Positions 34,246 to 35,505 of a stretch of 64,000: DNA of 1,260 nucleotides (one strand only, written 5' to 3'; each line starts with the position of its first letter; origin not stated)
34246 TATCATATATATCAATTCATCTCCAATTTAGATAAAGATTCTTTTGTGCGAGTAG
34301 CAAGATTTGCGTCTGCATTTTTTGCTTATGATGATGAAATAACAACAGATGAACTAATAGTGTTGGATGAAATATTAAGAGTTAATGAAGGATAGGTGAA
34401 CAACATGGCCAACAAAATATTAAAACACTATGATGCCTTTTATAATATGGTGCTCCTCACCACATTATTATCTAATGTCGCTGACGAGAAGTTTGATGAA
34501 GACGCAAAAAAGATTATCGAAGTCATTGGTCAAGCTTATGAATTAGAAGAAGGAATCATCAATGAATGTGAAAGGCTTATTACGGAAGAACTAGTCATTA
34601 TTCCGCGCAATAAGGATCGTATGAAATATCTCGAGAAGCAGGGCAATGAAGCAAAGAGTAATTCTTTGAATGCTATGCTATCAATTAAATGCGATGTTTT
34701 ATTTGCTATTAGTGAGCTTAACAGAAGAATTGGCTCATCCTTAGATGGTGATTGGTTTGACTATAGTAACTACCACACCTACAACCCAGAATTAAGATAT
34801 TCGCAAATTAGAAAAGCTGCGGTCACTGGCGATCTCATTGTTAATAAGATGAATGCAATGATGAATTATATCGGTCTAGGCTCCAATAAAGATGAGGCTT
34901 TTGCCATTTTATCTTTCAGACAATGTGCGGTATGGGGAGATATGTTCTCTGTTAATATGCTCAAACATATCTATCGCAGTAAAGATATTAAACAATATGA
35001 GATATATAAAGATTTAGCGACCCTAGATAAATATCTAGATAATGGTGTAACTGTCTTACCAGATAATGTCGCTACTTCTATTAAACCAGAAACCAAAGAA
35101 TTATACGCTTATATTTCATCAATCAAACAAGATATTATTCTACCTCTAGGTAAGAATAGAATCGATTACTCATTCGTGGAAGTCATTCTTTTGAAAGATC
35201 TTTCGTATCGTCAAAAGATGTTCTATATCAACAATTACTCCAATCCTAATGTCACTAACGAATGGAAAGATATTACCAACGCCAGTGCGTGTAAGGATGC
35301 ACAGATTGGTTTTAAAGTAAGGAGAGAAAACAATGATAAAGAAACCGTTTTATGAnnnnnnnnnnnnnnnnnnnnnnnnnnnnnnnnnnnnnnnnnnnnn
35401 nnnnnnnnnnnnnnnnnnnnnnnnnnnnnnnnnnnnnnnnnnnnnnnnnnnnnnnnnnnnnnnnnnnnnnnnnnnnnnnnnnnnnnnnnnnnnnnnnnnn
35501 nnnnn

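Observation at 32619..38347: Candidate undescribed system: polytopic membrane protein + 2 TerB-like paralogs + Sel1-like protein + soluble VirD4/TraG-like ATPase + ClpR/ClpP pair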

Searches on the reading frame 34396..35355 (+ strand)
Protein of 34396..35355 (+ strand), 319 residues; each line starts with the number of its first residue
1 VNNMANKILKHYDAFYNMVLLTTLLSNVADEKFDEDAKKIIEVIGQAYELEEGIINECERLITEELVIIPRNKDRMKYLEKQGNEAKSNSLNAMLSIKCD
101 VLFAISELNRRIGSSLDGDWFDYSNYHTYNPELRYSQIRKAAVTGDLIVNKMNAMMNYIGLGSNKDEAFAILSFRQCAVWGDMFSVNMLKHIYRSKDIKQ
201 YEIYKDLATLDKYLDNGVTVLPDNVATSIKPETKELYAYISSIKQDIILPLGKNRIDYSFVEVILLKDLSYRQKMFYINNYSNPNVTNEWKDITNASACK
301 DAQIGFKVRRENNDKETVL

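Call 3: search_protein_families(library=pfam, proteins=[window:34396-35355:+], max_evalue=0.1)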
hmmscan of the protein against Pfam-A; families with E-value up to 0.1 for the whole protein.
window:34396-35355:+ (319 aa): 1 family
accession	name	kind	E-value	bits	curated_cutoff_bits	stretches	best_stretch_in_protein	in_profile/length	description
PF12081.13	GldM_1st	-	0.036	14.5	25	1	223-253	46-76/194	GldM N-terminal domain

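Call 4: search_protein_families(library=padloc, proteins=[window:34396-35355:+], max_evalue=0.1)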
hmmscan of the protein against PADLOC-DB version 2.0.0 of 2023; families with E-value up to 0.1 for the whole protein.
window:34396-35355:+ (319 aa): 0 families

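Call 5: search_protein_families(library=ncbifam, proteins=[window:34396-35355:+], max_evalue=0.1)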
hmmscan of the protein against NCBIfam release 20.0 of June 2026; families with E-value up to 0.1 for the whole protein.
window:34396-35355:+ (319 aa): 1 family
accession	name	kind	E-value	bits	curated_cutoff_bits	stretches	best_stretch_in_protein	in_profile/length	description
NF001545.0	PRK00373.1-4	equivalog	0.061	13.1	226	0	14-98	121-207/216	V-type ATP synthase subunit D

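Call 27: find_homologous_proteins(query=window:34396-35355:+, max_evalue=0.001)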
Query window:34396-35355:+ (319 aa): 30 proteins with E <= 0.001 among 1384 candidates.
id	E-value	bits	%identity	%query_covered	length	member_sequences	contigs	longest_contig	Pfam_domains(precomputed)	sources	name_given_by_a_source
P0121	2.1e-205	699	100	99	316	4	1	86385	-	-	-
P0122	1.7e-188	643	91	99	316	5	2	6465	-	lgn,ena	-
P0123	6.9e-166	569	83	97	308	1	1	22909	-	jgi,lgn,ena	-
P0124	3.8e-160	550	77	99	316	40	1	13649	-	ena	-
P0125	2.9e-147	508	76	92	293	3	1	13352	-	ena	-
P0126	1.3e-146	506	76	92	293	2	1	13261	-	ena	-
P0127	7.8e-138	477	70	96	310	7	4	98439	-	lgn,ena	-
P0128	2.2e-113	397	90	63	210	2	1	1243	-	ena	-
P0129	1.0e-80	290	47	96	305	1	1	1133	-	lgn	-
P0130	9.5e-78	280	46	95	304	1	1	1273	-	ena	-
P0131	9.0e-75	270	45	97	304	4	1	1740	-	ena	-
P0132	3.5e-70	255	42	96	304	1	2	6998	-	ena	-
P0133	6.2e-69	251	41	96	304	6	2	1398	-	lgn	-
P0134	4.8e-64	235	41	96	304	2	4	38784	-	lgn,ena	-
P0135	3.8e-62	229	40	95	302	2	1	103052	-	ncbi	ncbi:MAG: hypothetical protein ACI4MO_02840 [Christensenellales bacterium]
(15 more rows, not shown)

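Call 39: predict_structure(alignment_id=A2)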
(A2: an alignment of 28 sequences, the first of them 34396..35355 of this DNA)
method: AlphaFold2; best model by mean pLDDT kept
length: 319 residues; sequences in the alignment: 28
mean_pLDDT: 88.5   pTM: 0.87
mean pLDDT of the five models: 88.5, 87.7, 86.8, 86.5, 86.3
residues with pLDDT >= 90: 243; 70-90: 44; 50-70: 8; < 50: 24
segments of 3 or more residues with pLDDT < 50: 297-319
pLDDT, mean of each block of 10 residues (from residue 1): 81 97 94 97 98 97 94 91 64 92 94 82 90 96 95 98 97 98 97 97 97 91 94 96 95 93 93 96 93 65 36 29
secondary structure, 60 per line:
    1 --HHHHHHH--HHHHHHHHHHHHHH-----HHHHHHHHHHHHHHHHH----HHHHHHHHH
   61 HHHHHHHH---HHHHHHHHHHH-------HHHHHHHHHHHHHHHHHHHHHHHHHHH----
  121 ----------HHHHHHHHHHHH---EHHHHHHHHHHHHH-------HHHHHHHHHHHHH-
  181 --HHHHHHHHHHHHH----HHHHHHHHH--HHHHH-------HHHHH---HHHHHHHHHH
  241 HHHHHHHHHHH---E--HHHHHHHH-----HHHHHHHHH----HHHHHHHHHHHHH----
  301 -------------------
elements in order: H3-9 H12-25 H31-47 H52-68 H72-82 H90-116 H131-142 H147-159 H167-179 H183-195 H200-208 H211-215 H223-227 H231-251 H258-265 H271-279 H284-296

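Call 43: fold_search(model_id=the predicted structure, library=pdb)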
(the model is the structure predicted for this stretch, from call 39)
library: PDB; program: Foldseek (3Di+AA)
matches with E <= 10: 123; with E <= 0.001: 0
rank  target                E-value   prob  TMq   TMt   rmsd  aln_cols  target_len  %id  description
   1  4bwr                  4.4e-02  0.97  0.26  0.18  19.2       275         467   13  Crystal structure of c5321: a protective antigen present in uropathogenic Escherichia coli strains displaying an SLR fol (released 2013-07-24)
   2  6deh_A                5.8e-02  0.99  0.27  0.27  15.2       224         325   14  Structure of LpnE Effector Protein from Legionella pneumophila (sp. Philadelphia) (released 2018-12-19)
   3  9fqr_Il               8.2e-02  0.87  0.24  0.25  19.1       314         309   12  96-nm repeat of axonemal doublet microtubules from bovine sperm (released 2025-03-26)
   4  6ork_A                8.5e-02  0.92  0.26  0.32  19.1       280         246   14  Crystal structure of Sel1 repeat protein from Oxalobacter formigenes (released 2020-05-06)
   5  6ork_B                1.1e-01  0.90  0.23  0.30  19.7       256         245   14  Crystal structure of Sel1 repeat protein from Oxalobacter formigenes (released 2020-05-06)
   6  6ok3_A                1.5e-01  0.57  0.22  0.15  22.1       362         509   14  Crystal structure of Sel1 repeat protein from Oxalobacter formigenes (released 2020-04-15)
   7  8sxq_C                1.5e-01  0.93  0.26  0.24  16.1       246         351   13  Crystal structure of Sel-1 repeat protein LceB from Legionella pneumophila (released 2024-01-24)
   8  9og0_C                1.6e-01  0.90  0.28  0.16  19.9       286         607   13  Cryo-EM structure of OS9-SEL1L-HRD1 dimer (released 2025-07-30)
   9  8sxq_B                2.0e-01  0.80  0.26  0.24  20.8       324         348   12  Crystal structure of Sel-1 repeat protein LceB from Legionella pneumophila (released 2024-01-24)
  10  6ur7_A                2.2e-01  0.77  0.25  0.32  18.8       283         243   14  Crystal structure of Sel1 repeat protein from Oxalobacter formigenes (released 2020-10-28)
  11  8sxq_A                2.2e-01  0.75  0.27  0.25  20.4       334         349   12  Crystal structure of Sel-1 repeat protein LceB from Legionella pneumophila (released 2024-01-24)
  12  6orc_B                2.5e-01  0.93  0.20  0.41  13.1       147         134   17  Crystal structure of Sel1 repeat protein from Oxalobacter formigenes (released 2020-05-06)
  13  6ok0_D                2.8e-01  0.99  0.25  0.54   6.8       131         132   19  Crystal structure of Sel1 repeat protein from Oxalobacter formigenes (released 2020-04-15)
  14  6orc_A                2.9e-01  0.96  0.21  0.45  13.7       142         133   16  Crystal structure of Sel1 repeat protein from Oxalobacter formigenes (released 2020-05-06)
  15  6onw_B                3.4e-01  0.57  0.27  0.25  23.3       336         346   13  Crystal structure of Sel1 repeat protein from Oxalobacter formigenes (released 2020-04-29)
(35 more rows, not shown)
